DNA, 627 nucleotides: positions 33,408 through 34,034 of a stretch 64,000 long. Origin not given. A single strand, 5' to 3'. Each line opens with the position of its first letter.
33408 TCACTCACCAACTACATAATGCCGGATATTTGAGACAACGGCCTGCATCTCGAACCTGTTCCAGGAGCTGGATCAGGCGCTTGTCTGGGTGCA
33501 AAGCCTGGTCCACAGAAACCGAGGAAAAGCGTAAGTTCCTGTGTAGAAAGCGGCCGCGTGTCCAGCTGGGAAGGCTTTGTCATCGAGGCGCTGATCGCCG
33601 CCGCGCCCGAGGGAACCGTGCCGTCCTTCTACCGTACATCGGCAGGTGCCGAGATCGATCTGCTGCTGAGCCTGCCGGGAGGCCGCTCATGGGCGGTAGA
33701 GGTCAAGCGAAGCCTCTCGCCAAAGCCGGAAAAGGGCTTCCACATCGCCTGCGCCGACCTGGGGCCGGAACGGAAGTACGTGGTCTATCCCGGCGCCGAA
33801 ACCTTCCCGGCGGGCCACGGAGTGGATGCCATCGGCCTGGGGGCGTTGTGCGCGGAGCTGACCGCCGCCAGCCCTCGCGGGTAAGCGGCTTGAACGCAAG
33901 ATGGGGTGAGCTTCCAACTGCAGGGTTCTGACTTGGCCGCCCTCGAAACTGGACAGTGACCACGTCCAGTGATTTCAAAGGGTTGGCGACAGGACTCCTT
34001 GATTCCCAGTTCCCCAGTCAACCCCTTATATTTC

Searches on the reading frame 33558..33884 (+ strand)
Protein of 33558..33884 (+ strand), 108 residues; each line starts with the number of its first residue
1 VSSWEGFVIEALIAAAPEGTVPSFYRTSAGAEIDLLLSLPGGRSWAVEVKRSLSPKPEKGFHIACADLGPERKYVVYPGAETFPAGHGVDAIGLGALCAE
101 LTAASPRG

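Call 53: search_protein_families(library=pfam, proteins=[window:33558-33884:+], max_evalue=0.01)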
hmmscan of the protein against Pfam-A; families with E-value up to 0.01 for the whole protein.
window:33558-33884:+ (108 aa): 1 family
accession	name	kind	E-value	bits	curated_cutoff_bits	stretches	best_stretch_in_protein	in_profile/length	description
PF13635.12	DUF4143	-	5.1e-11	43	28.1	1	3-52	109-160/160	Domain of unknown function (DUF4143)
